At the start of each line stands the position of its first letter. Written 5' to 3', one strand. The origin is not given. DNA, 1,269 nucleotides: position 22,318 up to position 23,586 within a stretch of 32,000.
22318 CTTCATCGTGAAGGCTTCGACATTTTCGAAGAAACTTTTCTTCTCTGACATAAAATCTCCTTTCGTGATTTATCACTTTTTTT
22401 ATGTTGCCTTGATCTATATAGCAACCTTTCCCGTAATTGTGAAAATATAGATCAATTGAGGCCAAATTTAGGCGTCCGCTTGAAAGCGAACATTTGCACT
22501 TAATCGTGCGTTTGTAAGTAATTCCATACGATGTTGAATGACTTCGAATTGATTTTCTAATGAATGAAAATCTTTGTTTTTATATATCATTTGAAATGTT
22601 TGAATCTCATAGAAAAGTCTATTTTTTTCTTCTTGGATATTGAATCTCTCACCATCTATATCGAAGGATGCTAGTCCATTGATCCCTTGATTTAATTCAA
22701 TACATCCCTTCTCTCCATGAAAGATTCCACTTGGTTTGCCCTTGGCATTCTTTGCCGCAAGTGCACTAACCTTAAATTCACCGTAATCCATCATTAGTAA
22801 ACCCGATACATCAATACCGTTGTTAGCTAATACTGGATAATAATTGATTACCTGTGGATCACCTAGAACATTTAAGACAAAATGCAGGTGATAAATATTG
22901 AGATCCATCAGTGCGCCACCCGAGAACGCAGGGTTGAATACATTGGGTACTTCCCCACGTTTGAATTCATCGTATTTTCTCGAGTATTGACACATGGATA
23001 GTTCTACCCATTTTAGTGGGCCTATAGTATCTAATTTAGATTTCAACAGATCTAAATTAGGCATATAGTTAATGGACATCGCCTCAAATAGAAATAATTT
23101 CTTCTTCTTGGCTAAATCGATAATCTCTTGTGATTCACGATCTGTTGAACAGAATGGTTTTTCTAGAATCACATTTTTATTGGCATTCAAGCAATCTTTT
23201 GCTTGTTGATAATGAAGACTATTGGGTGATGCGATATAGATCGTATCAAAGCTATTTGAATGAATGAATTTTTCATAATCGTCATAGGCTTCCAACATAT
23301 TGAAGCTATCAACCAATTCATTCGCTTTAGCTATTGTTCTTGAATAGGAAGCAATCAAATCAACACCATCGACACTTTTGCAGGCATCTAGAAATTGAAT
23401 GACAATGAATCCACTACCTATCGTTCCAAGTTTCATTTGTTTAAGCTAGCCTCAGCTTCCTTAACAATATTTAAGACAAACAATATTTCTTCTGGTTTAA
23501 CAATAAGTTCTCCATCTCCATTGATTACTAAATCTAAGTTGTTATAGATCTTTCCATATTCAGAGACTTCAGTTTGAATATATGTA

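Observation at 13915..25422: RpiR-linked PTS/GH1 island whose enzyme set does not add up to any pathway I know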

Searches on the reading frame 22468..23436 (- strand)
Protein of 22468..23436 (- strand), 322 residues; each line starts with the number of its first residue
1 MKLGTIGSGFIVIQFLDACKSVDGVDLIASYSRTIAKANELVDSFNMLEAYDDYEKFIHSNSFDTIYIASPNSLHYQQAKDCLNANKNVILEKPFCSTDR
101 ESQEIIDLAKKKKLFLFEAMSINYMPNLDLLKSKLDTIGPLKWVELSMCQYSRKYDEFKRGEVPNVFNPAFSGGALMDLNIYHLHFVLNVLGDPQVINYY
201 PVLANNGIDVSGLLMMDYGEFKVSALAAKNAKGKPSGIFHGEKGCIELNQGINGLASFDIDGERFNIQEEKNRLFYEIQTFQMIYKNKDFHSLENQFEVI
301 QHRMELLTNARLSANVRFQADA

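Call 3: search_protein_families(library=pfam, proteins=[window:22468-23436:-], max_evalue=0.01)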
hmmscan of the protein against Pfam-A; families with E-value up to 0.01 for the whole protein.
window:22468-23436:- (322 aa): 2 families
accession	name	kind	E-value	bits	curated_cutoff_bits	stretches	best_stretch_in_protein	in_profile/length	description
PF01408.29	GFO_IDH_MocA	-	1.6e-20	74.4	24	1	2-117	2-117/120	Oxidoreductase family, NAD-binding Rossmann fold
PF22725.1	GFO_IDH_MocA_C3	-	2.9e-06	27.7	27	1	137-247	12-124/124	GFO/IDH/MocA C-terminal domain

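Call 4: search_protein_families(library=ncbifam, proteins=[window:22468-23436:-], max_evalue=0.01)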
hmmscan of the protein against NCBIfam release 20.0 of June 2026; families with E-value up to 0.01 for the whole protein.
window:22468-23436:- (322 aa): 8 families
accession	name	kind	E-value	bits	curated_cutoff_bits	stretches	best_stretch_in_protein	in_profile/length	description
NF040723.1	UDP-GlcNAcDh_Arch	equivalog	4e-15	56.1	450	1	1-117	1-115/302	UDP-N-acetylglucosamine 3-dehydrogenase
NF041392.1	XylDh_Gfo6_Halo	equivalog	2.1e-13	49.8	350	1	7-194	23-216/350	D-xylose 1-dehydrogenase Gfo6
TIGR04380.1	myo_inos_iolG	equivalog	1e-10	41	355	1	2-116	3-118/330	inositol 2-dehydrogenase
NF007574.0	PRK10206.1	equivalog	4.5e-10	39.1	352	1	32-245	35-244/345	oxidoreductase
NF052479.1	LevoglcsnDh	equivalog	1e-09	37.6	650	1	37-135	48-146/386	levoglucosan dehydrogenase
NF008607.0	PRK11579.1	subfamily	2e-09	36.9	330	1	2-197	6-195/346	oxidoreductase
NF052679.1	InsChiInosDhIolG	equivalog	4.9e-09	35.7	540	1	1-112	3-116/343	bifunctional inositol 2-dehydrogenase/D-chiro-inositol 1-dehydrogenase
NF058561.1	BT_2158_fam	equivalog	2e-06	26.7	750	1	35-113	67-147/487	glycoside 3-dehydrogenase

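Call 43: search_solved_structures(query=window:22468-23436:-, max_evalue=0.000001)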
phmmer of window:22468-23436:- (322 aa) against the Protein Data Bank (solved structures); distinct sequences matched with E-value up to 0.000001: 27.
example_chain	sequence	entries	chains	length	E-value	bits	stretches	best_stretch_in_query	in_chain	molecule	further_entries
2ho5_A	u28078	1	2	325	7.4e-43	150.3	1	1-321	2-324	Oxidoreductase, Gfo/Idh/MocA family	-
4iq0_A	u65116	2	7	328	7.7e-43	150.2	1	1-321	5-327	Oxidoreductase, Gfo/Idh/MocA family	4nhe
4had_A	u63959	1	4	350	6.9e-18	68.3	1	21-255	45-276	Probable oxidoreductase protein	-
3evn_A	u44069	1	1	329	1.9e-17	66.8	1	3-135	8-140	Oxidoreductase, Gfo/Idh/MocA family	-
2o48_X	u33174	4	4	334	3e-16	62.9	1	25-247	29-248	Dimeric dihydrodiol dehydrogenase | Trans-1,2-dihydrobenzene-1,2-diol dehydrogenase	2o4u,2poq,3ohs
3e9m_A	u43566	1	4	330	1e-14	57.9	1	4-193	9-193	Oxidoreductase, Gfo/Idh/MocA family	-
9azo_A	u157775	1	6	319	4.7e-12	49.1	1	2-134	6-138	PmdC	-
3fhl_A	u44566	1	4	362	1.1e-10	44.7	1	53-196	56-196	Putative oxidoreductase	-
6jw6_A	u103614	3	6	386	7.7e-10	41.8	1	2-121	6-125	Dehydrogenase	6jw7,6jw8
1evj_A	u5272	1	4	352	9.9e-10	41.5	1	42-195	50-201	GLUCOSE-FRUCTOSE OXIDOREDUCTASE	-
1ofg_A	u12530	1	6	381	1.3e-09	41.1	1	48-195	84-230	GLUCOSE-FRUCTOSE OXIDOREDUCTASE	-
1ryd_A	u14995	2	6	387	1.3e-09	41.1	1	48-195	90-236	glucose-fructose oxidoreductase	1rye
3e82_A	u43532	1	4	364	1.5e-09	40.9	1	3-246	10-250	Putative oxidoreductase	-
3gdo_A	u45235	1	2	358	1.6e-09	40.8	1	36-227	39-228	Uncharacterized oxidoreductase yvaA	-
1h6a_A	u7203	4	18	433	1.7e-09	40.7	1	48-195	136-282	PRECURSOR FORM OF GLUCOSE-FRUCTOSE OXIDOREDUCTASE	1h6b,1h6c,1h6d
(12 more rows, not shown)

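Call 77: find_homologous_proteins(query=window:22468-23436:-, max_evalue=1e-30)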
Query window:22468-23436:- (322 aa): 1246 proteins with E <= 1e-30 among 2218 candidates; the best 120 are listed.
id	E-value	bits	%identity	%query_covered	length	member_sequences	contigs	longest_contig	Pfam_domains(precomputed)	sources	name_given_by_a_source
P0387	2.2e-213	725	100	100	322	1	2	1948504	PF01408.29,PF22725.2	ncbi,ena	-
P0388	2.2e-168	577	79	100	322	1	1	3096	PF01408.29,PF22725.2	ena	-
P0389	1.7e-166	571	78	100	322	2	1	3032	PF01408.29,PF22725.2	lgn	-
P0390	7.1e-166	569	77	100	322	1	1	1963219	PF01408.29,PF22725.2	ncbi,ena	-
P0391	8.9e-163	559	76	100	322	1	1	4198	PF01408.29,PF22725.2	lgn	-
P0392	8.9e-156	536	71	100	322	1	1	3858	PF01408.29,PF22725.2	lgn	-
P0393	3.5e-154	531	72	100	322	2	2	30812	PF01408.29,PF22725.2,PF02894.23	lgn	-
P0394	3.0e-150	518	71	100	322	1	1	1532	PF01408.29,PF22725.2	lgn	-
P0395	1.7e-147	509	70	100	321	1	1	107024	PF01408.29,PF22725.2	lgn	-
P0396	7.5e-146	503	69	100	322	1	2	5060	PF01408.29,PF22725.2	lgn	-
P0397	6.4e-145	500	68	100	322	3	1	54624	PF01408.29,PF22725.2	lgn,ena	-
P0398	3.7e-144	498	68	100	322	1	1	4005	PF01408.29,PF22725.2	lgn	-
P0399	4.4e-142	491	66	100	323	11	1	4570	PF01408.29,PF22725.2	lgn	-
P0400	4.9e-141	488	65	100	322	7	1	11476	PF01408.29,PF22725.2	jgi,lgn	jgi:predicted dehydrogenase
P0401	8.1e-141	487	66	100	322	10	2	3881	PF01408.29,PF22725.2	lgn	-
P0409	3.7e-106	373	54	100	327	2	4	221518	PF01408.29,PF22725.2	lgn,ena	-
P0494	2.0e-72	262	40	100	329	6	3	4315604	PF01408.29,PF22725.2,PF02894.23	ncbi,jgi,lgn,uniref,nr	ncbi:Gfo/Idh/MocA family protein [Halalkalibacterium halodurans]|jgi:predicted dehydrogenase|uniref:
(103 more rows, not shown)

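Call 78: find_encoding_contigs(protein=P0387, flank=3000, max_places=2)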
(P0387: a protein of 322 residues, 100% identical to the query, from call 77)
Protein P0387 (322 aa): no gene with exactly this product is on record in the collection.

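Call 79: find_encoding_contigs(protein=P0390, flank=10000, max_places=1)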
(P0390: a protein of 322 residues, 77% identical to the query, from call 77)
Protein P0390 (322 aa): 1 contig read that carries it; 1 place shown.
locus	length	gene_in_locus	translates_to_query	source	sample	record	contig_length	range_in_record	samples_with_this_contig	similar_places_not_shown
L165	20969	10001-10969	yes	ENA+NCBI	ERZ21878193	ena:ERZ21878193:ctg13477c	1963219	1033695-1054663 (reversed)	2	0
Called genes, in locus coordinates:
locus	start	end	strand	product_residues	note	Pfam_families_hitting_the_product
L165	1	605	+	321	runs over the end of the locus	PF21948:LplA-B_cat, PF03099:BPL_LplA_LipB, PF10437:Lip_prot_lig_C (faint)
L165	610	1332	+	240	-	PF00392:GntR, PF07702:UTRA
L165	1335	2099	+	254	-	PF00392:GntR, PF07702:UTRA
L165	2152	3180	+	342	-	PF01522:Polysacc_deac_1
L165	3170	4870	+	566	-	PF13200:DUF4015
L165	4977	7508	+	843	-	PF00753:Lactamase_B, PF19583:ODP, PF00258:Flavodoxin_1, PF21349:RUBY_RBDX, PF01262:AlaDh_PNT_C (faint), PF07992:Pyr_redox_2, PF13738:Pyr_redox_3, PF00070:Pyr_redox, +2 more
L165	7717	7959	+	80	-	-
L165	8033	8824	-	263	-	PF01418:HTH_6, PF01380:SIS (weak)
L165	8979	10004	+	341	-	PF01408:GFO_IDH_MocA, PF02894:GFO_IDH_MocA_C, PF22725:GFO_IDH_MocA_C3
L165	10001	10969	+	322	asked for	PF01408:GFO_IDH_MocA, PF22725:GFO_IDH_MocA_C3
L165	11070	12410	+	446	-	PF02378:PTS_EIIC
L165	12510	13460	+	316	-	PF01408:GFO_IDH_MocA, PF22725:GFO_IDH_MocA_C3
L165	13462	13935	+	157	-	PF00903:Glyoxalase, PF13669:Glyoxalase_4 (weak)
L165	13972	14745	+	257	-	PF01569:PAP2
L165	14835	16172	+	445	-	PF25984:BSH_YknX (faint), PF00364:Biotin_lipoyl (faint), PF13375:RnfC_N (faint), PF25917:BSH_RND (faint), PF25990:Beta-barrel_YknX (faint)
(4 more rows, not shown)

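Call 83: find_encoding_contigs(protein=P0409, flank=8000, max_places=1)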
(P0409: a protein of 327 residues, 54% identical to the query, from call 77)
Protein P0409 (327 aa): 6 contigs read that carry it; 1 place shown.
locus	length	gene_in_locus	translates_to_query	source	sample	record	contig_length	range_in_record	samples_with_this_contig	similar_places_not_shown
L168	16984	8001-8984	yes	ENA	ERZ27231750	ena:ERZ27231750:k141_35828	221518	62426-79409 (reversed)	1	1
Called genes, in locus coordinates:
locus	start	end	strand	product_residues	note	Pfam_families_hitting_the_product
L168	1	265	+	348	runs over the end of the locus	PF01451:LMWPc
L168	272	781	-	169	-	PF10865:DUF2703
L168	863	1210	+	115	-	PF02311:AraC_binding, PF07883:Cupin_2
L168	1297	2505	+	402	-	PF04165:DUF401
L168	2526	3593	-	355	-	PF02417:Chromate_transp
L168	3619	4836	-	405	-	PF12832:MFS_1_like (faint), PF07690:MFS_1, PF05977:MFS_3, PF07690:MFS_1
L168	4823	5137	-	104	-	PF02334:RTP (weak), PF03551:PadR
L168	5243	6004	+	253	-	PF14378:PAP2_3, PF01569:PAP2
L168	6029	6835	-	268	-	PF01418:HTH_6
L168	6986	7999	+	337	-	PF01408:GFO_IDH_MocA, PF22725:GFO_IDH_MocA_C3, PF02894:GFO_IDH_MocA_C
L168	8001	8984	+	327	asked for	PF01408:GFO_IDH_MocA, PF22725:GFO_IDH_MocA_C3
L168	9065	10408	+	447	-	PF02378:PTS_EIIC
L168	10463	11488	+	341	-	-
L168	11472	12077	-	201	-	PF00440:TetR_N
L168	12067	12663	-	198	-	PF00440:TetR_N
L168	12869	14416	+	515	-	PF27530:HMA_AllF_N, PF02629:CoA_binding, PF00549:Ligase_CoA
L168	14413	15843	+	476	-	PF06545:AllG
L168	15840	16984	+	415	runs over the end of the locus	PF00375:SDF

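Call 84: find_encoding_contigs(protein=P0494, flank=8000, max_places=1)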
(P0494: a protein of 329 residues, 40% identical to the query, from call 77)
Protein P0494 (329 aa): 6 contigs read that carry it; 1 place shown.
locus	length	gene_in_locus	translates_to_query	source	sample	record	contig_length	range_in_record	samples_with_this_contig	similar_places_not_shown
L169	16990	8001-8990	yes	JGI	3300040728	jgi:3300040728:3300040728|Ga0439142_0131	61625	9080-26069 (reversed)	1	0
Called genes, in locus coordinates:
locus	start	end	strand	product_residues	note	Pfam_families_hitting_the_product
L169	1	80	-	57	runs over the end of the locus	-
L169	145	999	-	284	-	PF02621:VitK2_biosynth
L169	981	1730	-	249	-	PF01048:PNP_UDP_1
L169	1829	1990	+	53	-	PF09680:YjcZ_2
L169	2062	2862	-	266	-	PF00702:Hydrolase (faint), PF08282:Hydrolase_3, PF05116:S6PP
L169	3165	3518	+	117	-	-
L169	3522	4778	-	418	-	PF07690:MFS_1, PF06779:MFS_4, PF07690:MFS_1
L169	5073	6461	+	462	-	PF00392:GntR, PF14502:HTH_41 (weak), PF00155:Aminotran_1_2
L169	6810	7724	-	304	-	PF01435:Peptidase_M48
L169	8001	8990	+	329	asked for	PF01408:GFO_IDH_MocA, PF02894:GFO_IDH_MocA_C (weak), PF22725:GFO_IDH_MocA_C3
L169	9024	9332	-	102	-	-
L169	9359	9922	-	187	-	-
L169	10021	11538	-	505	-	PF00474:SSF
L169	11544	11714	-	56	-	-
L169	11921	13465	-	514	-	PF03109:ABC1, PF01636:APH (faint), PF27536:UbiB_helical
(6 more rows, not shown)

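Call 85: search_protein_families(library=pfam, proteins=[L168:10463-11488:+], max_evalue=1)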
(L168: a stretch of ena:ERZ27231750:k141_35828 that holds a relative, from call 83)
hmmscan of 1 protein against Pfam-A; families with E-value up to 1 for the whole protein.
L168:10463-11488:+ (341 aa): 4 families
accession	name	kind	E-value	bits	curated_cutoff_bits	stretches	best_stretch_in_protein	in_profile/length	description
PF01564.23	Spermine_synth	-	0.003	17.5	22.9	1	157-238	17-99/186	Spermine/spermidine synthase domain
PF12422.13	Condensin2nSMC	-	0.0085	16.6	27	1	221-303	41-118/149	Condensin II non structural maintenance of chromosomes subunit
PF00398.26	RrnaAD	-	0.046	13.3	24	1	160-272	32-139/263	Ribosomal RNA adenine dimethylase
PF15884.10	QIL1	-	0.12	13.3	26.6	0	237-263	5-31/77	MICOS complex subunit MIC13, QIL1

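Call 86: search_solved_structures(query=L168:10463-11488:+, max_evalue=1)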
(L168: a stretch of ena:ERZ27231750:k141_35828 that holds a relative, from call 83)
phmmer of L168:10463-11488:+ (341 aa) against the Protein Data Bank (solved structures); distinct sequences matched with E-value up to 1: 7.
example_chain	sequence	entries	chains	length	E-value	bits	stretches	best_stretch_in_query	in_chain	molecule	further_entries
3ntv_A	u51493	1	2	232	0.0057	19.4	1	161-254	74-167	MW1564 protein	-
6gc9_A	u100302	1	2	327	0.032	16.9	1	182-241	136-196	Glutathione transferase Xi 1 from Trametes versicolor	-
3nfv_A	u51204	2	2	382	0.043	16.5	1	138-192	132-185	alginate lyase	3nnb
5lsl_A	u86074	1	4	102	0.39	13.3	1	187-226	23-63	Protein HSH49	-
6gca_A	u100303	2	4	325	0.49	13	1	179-239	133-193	Glutathione transferase Xi 3 from Trametes versicolor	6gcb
6gcc_A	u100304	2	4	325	0.51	12.9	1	179-239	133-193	Glutathione transferase Xi 3 mutant C56S | Glutathione transferase Xi 3 C56S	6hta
6o64_A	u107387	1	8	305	0.79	12.3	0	146-251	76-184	Spermidine synthase 2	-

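Call 90: list_cluster_members(proteins=[P0387, P0390, P0011, P0409])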
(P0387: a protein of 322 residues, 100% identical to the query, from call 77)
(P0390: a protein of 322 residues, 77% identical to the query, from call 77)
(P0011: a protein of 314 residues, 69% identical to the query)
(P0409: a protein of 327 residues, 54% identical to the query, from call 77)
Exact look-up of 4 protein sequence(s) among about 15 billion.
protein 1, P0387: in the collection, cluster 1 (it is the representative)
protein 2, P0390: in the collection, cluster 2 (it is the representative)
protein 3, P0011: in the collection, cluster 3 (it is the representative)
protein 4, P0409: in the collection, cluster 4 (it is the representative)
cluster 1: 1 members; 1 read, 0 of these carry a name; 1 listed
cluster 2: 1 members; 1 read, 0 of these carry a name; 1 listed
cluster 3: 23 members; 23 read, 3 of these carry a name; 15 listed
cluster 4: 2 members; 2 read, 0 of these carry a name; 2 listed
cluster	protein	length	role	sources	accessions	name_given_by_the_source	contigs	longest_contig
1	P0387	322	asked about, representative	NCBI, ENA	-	-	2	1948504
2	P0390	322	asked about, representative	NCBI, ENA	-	-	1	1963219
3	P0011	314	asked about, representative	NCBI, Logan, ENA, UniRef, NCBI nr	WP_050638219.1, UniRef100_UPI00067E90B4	DUF7916 family protein [Candidatus Stoquefichus sp. SB1] | DUF7916 family protein n=1 Tax=Candidatus Stoquefichus sp. SB1 TaxID=1658109 ... | hypothetical protein [Candidatus Stoquefichus sp. SB1]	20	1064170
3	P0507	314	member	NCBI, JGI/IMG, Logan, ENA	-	hypothetical protein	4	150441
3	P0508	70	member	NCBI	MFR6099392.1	MAG: hypothetical protein ACLUIS_04745 [Longibaculum sp.]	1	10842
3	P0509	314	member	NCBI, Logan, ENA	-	-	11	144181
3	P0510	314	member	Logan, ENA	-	-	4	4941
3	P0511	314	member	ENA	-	-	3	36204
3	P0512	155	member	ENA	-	-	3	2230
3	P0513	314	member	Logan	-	-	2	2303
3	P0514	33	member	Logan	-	-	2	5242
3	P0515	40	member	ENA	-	-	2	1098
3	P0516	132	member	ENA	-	-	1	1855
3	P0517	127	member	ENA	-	-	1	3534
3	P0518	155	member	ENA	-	-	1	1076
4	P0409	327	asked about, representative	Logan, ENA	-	-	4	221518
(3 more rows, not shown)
